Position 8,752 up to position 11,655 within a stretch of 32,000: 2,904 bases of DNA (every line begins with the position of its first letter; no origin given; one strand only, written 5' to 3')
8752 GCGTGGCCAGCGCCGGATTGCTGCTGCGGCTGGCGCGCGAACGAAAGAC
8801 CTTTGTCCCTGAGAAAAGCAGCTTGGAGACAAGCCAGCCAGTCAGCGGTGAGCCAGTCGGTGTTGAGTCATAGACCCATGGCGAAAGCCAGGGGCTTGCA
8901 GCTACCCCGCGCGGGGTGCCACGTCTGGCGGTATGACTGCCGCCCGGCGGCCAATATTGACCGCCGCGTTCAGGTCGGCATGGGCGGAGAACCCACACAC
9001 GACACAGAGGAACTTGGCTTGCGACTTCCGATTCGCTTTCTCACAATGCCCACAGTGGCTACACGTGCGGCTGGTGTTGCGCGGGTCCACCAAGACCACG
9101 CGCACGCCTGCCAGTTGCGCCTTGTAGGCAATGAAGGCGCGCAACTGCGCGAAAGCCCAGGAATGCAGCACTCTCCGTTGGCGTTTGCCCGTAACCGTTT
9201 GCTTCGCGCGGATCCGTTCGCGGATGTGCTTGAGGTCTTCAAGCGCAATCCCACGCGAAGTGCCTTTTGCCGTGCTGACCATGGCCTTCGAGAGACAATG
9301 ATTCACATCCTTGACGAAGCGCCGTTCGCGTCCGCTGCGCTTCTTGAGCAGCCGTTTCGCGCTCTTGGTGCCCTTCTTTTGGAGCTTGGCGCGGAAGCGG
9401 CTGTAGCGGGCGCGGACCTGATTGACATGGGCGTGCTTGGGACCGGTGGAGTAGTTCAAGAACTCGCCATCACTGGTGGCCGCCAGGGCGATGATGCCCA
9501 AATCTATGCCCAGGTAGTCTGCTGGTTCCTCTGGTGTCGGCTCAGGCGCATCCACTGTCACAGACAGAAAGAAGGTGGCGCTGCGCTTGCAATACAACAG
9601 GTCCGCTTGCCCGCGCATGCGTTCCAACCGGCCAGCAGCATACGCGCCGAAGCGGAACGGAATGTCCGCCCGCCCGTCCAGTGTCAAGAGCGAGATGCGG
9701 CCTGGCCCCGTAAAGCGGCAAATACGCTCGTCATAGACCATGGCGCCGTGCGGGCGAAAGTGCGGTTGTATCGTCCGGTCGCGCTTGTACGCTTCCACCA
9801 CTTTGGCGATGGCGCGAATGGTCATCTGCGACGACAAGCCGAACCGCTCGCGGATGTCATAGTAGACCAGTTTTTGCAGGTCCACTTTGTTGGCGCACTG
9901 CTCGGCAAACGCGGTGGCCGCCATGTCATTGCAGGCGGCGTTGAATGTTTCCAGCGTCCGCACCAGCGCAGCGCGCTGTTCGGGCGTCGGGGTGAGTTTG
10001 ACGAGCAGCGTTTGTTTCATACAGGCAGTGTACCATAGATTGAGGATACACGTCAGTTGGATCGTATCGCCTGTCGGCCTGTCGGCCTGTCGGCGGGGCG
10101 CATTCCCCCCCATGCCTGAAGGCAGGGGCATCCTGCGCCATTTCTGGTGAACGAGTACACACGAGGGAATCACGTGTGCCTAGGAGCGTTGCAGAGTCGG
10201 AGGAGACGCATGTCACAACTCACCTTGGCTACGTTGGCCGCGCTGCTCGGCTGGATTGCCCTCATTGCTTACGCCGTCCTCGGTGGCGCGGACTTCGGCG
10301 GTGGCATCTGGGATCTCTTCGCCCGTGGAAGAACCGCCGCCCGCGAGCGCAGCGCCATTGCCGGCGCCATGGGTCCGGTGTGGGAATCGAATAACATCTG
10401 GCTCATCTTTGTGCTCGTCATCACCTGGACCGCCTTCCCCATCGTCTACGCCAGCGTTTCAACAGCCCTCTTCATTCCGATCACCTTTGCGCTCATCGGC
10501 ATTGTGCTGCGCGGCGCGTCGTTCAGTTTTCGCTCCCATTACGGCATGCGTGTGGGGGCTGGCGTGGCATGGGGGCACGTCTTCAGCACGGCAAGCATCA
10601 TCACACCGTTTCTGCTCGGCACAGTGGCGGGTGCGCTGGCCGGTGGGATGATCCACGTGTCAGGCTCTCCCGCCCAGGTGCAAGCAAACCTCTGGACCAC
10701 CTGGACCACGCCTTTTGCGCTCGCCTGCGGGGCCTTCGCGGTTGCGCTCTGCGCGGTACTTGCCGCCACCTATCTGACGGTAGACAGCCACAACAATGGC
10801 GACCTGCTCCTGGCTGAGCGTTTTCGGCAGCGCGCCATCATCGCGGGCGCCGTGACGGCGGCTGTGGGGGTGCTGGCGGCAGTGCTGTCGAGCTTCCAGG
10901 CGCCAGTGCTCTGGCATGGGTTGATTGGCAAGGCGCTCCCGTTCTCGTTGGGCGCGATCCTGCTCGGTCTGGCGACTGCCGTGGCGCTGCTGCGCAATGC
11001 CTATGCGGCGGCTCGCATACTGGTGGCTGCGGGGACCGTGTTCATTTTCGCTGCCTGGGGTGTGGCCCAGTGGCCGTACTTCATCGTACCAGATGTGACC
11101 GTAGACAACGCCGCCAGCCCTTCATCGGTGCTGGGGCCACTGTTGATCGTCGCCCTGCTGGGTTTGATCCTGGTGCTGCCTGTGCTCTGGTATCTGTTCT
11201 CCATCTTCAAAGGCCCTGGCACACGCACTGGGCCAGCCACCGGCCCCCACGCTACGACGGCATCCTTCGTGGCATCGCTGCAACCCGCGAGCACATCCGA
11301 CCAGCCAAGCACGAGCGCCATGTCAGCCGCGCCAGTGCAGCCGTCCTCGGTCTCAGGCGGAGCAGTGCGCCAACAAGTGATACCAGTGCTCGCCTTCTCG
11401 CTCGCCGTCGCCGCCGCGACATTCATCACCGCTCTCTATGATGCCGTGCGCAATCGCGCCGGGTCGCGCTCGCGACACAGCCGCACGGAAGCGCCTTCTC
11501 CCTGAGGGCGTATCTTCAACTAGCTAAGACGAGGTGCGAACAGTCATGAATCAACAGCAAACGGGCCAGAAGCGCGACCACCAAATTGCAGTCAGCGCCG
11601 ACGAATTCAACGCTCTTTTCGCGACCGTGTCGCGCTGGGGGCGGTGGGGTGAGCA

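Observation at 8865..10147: tnpB-only IS200/IS605 element inserted antisense exactly at the cydA-cydB junction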

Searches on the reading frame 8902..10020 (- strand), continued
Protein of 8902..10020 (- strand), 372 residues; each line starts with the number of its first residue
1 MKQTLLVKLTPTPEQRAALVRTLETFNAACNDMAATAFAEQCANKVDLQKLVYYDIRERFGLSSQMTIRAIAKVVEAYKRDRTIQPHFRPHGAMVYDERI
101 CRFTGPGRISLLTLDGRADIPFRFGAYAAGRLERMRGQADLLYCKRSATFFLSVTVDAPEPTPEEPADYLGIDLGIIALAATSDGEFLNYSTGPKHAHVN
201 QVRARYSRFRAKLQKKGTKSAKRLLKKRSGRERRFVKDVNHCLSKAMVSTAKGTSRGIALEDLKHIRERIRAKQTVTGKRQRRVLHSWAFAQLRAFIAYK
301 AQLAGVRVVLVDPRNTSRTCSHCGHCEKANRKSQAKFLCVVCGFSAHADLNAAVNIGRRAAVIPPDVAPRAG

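Call 20: find_encoding_contigs(protein=P0011, flank=600, max_places=4)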
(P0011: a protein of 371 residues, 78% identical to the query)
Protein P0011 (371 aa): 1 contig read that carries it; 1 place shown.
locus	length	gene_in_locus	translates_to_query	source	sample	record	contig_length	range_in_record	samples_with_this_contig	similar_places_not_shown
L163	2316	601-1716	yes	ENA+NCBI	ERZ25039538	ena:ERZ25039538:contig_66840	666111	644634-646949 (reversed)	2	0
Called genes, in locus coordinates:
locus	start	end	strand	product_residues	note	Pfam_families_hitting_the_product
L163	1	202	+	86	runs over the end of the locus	-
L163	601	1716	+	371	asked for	PF01385:OrfB_IS605, PF07282:Cas12f1-like_TNB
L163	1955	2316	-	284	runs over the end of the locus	PF00561:Abhydrolase_1, PF12146:Hydrolase_4 (weak)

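Call 21: find_encoding_contigs(protein=P0008, flank=600, max_places=4)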
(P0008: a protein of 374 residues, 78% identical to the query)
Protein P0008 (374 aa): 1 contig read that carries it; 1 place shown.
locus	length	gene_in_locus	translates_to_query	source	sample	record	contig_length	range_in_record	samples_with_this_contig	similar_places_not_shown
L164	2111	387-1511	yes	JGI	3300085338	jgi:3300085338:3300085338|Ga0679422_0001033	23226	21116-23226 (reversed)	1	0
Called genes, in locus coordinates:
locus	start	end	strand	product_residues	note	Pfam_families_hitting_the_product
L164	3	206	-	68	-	?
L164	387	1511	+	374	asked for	PF01385:OrfB_IS605, PF07282:Cas12f1-like_TNB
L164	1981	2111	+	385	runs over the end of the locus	-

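Call 22: find_encoding_contigs(protein=P0004, flank=600, max_places=4)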
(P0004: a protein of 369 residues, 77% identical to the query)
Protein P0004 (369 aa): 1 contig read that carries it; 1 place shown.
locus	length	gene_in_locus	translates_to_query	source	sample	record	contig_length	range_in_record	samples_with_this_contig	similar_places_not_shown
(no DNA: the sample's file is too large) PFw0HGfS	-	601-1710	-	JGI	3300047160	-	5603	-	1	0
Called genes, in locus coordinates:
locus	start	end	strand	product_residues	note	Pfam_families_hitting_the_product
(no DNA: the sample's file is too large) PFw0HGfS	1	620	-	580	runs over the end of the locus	PF00083:Sugar_tr (weak), PF07690:MFS_1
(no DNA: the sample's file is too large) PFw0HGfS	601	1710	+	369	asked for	PF01385:OrfB_IS605, PF07282:Cas12f1-like_TNB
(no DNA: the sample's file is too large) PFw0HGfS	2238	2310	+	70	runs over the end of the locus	-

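Call 23: find_encoding_contigs(protein=P0044, flank=600, max_places=4)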
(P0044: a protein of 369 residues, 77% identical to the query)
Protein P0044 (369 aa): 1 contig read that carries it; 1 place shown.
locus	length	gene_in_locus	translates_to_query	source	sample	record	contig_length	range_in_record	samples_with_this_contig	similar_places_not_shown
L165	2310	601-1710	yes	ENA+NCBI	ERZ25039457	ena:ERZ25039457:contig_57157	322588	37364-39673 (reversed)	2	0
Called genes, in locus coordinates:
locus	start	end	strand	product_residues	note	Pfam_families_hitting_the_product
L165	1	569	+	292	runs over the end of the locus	PF07291:MauE (weak), PF13781:DoxX_3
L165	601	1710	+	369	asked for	PF01385:OrfB_IS605, PF07282:Cas12f1-like_TNB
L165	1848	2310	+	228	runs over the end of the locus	PF13761:DUF4166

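Call 24: find_encoding_contigs(protein=P0025, flank=600, max_places=10)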
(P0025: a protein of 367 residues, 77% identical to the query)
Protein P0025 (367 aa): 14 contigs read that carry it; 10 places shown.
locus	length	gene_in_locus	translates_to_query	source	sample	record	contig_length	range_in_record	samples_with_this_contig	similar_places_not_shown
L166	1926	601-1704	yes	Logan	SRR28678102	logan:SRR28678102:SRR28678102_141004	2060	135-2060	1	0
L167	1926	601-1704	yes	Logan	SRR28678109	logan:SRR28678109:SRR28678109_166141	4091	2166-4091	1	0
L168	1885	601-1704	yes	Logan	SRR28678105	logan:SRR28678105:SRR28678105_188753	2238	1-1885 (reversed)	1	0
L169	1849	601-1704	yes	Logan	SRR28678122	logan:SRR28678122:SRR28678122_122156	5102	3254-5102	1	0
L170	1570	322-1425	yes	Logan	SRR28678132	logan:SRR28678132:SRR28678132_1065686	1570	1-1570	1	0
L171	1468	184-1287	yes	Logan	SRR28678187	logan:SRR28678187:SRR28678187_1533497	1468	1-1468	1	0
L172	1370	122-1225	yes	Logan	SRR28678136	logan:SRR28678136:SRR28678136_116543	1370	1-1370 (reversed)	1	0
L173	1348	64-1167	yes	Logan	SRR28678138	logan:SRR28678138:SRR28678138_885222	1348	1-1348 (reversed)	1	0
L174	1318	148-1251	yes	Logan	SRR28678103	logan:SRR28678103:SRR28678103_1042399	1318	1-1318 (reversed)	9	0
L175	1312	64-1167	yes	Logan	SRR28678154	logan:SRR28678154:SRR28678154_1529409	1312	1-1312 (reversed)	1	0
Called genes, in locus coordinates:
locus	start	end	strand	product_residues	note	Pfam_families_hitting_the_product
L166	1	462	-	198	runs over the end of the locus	?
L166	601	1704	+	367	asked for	PF01385:OrfB_IS605, PF07282:Cas12f1-like_TNB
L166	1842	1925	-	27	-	?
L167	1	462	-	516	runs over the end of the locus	PF02366:PMT, PF13231:PMT_2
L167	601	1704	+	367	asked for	PF01385:OrfB_IS605, PF07282:Cas12f1-like_TNB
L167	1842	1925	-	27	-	?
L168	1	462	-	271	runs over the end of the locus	?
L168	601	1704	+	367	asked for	PF01385:OrfB_IS605, PF07282:Cas12f1-like_TNB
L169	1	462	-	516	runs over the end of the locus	PF02366:PMT, PF13231:PMT_2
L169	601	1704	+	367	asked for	PF01385:OrfB_IS605, PF07282:Cas12f1-like_TNB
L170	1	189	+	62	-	?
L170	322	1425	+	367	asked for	PF01385:OrfB_IS605, PF07282:Cas12f1-like_TNB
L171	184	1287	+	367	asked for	PF01385:OrfB_IS605, PF07282:Cas12f1-like_TNB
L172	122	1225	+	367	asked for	PF01385:OrfB_IS605, PF07282:Cas12f1-like_TNB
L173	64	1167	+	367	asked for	PF01385:OrfB_IS605, PF07282:Cas12f1-like_TNB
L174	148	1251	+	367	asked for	PF01385:OrfB_IS605, PF07282:Cas12f1-like_TNB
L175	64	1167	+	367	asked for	PF01385:OrfB_IS605, PF07282:Cas12f1-like_TNB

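Call 40: search_protein_families(library=ncbifam, proteins=[window:8902-10020:-], max_evalue=0.00001)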
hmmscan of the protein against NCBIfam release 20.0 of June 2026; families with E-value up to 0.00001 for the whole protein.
window:8902-10020:- (372 aa): 8 families
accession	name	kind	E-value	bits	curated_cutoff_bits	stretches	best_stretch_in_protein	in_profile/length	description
NF040570.1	guided_TnpB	subfamily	1.3e-54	186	100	1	7-359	3-389/389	RNA-guided endonuclease TnpB family protein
NF049972.1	CRISPR_Cas12f2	exception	1.7e-41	142.6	450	1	148-360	307-519/524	type V CRISPR-associated effector Cas12f2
NF038280.1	IS607_TnpB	exception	2.3e-19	69.6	350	1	150-359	182-391/431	IS607 family element RNA-guided endonuclease TnpB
TIGR01766.2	TIGR01766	domain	2.3e-17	63.2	32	1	232-317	1-82/82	IS200/IS605 family accessory protein TnpB-related protein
NF038281.1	IS200_TnpB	exception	4.4e-17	62.2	425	1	145-360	153-359/360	IS200/IS605 family element RNA-guided endonuclease TnpB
TIGR01765.1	tspaseT_teng_N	subfamily_domain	5.1e-12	45.6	47.25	1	4-74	1-73/73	transposase, putative, N-terminal domain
NF045604.1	cas_Cas12e_CasX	equivalog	1.7e-09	36.5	200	1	331-360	856-885/886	type V CRISPR RNA-guided endonuclease Cas12e/CasX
NF038192.1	V_cas_c2c8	exception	1.4e-08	34.3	350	0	203-330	324-457/457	type V CRISPR-associated protein C2c8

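Call 52: find_related_loci(query=window:8902-10020:-, collection=viral_contigs, flank=400)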
Query window:8902-10020:- (372 aa) in viral_contigs; peptide patterns used: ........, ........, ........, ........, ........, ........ (x = any residue, [..] = any of these).
2 stretches matched a pattern; 2 encode a relative of the query (tblastn E <= 1e-3); 2 distinct loci.
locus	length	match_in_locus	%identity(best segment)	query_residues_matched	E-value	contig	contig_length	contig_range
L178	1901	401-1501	56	1-372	9e-131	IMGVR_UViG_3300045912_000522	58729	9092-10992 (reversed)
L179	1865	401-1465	51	1-368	2e-106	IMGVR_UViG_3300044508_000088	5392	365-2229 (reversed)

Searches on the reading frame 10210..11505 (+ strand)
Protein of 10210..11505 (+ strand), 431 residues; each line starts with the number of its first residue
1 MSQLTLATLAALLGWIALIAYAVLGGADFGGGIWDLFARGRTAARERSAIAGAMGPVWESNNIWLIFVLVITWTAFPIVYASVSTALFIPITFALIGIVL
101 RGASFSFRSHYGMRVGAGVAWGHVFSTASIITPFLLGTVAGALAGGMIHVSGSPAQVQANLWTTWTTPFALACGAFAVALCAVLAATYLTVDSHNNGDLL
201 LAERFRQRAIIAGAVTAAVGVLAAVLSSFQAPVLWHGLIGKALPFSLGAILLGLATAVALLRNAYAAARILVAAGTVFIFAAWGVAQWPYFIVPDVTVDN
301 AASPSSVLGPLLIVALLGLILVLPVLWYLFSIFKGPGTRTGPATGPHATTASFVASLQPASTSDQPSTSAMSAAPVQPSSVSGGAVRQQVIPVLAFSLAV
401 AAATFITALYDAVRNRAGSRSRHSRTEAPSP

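Call 3: search_protein_families(library=pfam, proteins=[window:10210-11505:+])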
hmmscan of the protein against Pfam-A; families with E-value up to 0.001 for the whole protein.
window:10210-11505:+ (431 aa): 1 family
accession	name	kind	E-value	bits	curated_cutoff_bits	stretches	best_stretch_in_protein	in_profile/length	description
PF02322.20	Cyt_bd_oxida_II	-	8.8e-64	216.2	35.6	1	6-333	1-302/302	Cytochrome bd terminal oxidase subunit II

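Call 40: search_protein_families(library=ncbifam, proteins=[window:10210-11505:+], max_evalue=0.00001)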
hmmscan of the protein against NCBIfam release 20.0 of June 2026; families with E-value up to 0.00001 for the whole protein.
window:10210-11505:+ (431 aa): 3 families
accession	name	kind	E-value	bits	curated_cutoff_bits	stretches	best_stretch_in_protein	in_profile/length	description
TIGR00203.1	cydB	equivalog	4.3e-18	65.7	117.3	1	11-230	12-225/378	cytochrome d ubiquinol oxidase subunit II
NF011579.0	PRK15003.1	equivalog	3.3e-13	49.6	718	1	12-226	13-221/379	cytochrome d ubiquinol oxidase subunit II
NF011602.0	PRK15028.1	equivalog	1.2e-08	34.8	681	1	11-240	12-228/378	cytochrome d ubiquinol oxidase subunit II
